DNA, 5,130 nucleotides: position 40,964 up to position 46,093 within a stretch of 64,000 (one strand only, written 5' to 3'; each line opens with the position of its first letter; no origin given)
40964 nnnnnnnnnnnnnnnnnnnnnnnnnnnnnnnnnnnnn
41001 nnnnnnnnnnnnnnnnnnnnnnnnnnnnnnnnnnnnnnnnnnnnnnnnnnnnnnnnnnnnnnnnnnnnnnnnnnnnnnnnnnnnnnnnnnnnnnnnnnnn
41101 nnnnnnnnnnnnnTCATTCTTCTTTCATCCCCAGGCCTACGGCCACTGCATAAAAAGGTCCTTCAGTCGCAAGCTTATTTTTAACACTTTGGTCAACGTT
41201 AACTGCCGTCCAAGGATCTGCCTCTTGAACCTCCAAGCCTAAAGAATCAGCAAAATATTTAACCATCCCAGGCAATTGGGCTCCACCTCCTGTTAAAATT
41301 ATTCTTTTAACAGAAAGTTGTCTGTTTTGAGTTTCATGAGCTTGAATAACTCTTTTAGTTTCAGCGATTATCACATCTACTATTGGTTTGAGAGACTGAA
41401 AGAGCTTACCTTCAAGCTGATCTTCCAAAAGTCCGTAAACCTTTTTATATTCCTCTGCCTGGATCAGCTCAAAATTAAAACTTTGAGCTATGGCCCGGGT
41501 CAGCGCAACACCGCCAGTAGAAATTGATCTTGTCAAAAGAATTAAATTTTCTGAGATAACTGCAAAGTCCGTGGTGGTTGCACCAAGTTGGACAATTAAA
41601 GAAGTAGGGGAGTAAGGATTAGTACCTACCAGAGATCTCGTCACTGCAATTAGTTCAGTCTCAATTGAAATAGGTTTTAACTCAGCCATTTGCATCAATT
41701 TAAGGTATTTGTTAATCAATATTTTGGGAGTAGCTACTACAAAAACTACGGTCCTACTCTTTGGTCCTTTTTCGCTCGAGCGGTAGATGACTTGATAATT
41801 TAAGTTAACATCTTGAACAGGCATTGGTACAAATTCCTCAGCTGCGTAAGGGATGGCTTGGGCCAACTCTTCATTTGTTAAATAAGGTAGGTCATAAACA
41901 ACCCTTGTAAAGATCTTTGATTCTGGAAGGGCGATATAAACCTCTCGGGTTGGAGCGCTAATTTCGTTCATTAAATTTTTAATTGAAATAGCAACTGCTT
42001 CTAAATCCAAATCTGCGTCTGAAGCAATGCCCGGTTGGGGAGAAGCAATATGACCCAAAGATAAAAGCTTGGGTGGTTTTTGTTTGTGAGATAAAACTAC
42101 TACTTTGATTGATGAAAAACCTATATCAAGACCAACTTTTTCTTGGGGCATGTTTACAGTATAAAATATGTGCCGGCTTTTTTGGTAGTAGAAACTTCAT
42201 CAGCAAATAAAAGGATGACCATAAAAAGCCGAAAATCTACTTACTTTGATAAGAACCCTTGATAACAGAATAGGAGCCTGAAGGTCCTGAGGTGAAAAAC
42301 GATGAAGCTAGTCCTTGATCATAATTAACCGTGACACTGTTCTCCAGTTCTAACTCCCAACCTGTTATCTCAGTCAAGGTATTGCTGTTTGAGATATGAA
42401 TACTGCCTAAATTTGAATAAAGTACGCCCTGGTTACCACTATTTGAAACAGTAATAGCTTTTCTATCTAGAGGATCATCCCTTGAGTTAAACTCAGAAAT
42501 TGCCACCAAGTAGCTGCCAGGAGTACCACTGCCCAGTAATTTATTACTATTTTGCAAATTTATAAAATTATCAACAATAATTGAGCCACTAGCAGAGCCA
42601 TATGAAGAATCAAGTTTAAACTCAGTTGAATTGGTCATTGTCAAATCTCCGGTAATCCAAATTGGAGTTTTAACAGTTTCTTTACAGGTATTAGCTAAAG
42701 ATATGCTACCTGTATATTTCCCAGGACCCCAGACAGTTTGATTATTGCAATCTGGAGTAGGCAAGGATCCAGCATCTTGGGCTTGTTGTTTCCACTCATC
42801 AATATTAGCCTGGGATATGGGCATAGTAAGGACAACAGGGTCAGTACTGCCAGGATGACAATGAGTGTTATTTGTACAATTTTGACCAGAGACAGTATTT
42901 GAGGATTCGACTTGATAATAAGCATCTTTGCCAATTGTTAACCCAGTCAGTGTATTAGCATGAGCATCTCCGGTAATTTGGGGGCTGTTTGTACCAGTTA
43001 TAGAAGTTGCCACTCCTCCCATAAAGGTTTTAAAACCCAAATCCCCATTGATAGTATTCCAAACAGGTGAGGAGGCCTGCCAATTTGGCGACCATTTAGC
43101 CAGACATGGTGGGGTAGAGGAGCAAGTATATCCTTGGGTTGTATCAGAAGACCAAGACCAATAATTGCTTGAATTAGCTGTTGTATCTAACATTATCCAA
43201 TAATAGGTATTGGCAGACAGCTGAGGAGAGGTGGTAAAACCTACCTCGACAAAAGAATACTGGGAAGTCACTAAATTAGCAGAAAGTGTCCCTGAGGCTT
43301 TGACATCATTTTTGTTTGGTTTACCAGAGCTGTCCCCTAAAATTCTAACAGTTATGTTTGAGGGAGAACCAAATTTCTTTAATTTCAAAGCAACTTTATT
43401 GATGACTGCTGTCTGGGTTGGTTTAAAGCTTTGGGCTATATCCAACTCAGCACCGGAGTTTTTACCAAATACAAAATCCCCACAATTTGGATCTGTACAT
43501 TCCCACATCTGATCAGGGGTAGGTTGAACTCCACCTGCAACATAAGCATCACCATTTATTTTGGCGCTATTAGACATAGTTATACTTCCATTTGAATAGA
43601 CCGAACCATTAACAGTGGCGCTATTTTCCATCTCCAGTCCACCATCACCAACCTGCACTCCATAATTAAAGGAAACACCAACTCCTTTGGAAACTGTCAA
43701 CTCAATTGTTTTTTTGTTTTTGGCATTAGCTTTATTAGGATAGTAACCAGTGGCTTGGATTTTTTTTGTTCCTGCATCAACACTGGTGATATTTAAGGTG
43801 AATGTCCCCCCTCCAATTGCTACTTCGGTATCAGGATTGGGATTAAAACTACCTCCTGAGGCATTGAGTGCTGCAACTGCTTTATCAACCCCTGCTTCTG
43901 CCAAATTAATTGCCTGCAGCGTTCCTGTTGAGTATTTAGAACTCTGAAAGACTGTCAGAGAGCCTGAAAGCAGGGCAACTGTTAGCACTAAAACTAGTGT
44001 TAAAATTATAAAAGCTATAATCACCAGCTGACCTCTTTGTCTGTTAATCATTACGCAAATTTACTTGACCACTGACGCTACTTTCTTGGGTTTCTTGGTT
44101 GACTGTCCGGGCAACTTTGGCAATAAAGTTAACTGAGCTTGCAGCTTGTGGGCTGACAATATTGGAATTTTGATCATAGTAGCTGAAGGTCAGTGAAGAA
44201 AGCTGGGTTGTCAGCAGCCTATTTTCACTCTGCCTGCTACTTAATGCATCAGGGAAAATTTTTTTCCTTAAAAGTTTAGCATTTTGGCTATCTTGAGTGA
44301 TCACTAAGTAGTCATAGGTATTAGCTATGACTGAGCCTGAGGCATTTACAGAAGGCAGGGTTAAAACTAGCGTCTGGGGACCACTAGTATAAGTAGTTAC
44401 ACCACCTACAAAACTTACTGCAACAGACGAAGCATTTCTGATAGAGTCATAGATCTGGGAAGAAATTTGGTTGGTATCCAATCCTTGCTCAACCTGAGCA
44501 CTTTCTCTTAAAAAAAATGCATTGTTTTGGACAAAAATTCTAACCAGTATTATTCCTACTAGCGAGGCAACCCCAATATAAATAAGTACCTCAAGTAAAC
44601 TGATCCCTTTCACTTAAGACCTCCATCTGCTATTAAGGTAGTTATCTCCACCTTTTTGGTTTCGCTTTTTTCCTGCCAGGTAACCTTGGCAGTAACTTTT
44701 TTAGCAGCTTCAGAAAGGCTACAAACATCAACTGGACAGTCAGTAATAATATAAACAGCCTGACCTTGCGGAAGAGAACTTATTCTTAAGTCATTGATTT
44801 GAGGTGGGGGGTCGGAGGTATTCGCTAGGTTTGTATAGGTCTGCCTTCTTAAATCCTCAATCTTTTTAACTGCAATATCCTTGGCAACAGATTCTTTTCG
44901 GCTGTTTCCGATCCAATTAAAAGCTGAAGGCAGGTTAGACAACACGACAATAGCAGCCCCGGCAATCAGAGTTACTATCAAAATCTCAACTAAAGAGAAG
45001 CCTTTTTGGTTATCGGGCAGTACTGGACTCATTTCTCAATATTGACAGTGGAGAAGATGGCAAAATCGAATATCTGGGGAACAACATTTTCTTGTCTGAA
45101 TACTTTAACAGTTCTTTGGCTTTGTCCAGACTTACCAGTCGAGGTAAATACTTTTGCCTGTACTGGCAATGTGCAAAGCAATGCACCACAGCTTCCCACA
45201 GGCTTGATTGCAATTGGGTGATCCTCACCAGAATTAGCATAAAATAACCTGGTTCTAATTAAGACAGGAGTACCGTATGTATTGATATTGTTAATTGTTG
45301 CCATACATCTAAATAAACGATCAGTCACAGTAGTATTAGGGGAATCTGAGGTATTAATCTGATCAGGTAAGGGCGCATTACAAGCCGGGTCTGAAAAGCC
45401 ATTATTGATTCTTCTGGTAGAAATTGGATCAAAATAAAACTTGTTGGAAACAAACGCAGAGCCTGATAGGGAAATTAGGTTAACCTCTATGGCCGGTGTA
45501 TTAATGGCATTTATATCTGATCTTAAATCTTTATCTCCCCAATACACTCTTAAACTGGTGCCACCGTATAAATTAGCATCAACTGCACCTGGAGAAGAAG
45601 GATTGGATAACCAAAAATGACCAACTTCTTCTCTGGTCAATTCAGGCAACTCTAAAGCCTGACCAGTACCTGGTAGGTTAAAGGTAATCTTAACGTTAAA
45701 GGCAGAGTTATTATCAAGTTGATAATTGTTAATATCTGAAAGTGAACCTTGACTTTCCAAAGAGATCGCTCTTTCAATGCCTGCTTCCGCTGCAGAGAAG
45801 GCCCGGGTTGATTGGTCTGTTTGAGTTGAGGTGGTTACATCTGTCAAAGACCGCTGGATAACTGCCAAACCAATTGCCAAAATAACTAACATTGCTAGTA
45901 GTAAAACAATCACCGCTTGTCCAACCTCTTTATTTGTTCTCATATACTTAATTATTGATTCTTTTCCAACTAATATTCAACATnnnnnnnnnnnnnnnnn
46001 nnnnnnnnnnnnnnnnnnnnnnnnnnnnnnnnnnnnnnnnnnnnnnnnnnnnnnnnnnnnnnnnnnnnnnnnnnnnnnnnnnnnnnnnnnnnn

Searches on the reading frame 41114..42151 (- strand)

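Call 53: search_protein_families(library=pfam, proteins=[window:41114-42151:-], max_evalue=0.001)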
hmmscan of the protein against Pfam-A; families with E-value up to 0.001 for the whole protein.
window:41114-42151:- (345 aa): 3 families
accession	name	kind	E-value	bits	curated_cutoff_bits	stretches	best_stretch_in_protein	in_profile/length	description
PF11104.14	PilM_2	-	1.5e-46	159.3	27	1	7-343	1-338/340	Type IV pilus assembly protein PilM;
PF14450.12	FtsA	-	6.2e-15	56.1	31.8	1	186-339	2-127/127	Cell division protein FtsA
PF06723.19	MreB_Mbl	-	1e-10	41.4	27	2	183-223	146-186/327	MreB/Mbl protein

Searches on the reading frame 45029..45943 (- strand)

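Call 53: search_protein_families(library=pfam, proteins=[window:45029-45943:-], max_evalue=0.001)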
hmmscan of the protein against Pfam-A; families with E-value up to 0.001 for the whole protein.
window:45029-45943:- (304 aa): 1 family
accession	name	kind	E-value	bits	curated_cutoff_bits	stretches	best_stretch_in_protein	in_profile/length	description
PF14341.11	PilX_N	-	4.3e-05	23.8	25.5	1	8-57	2-51/51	PilX N-terminal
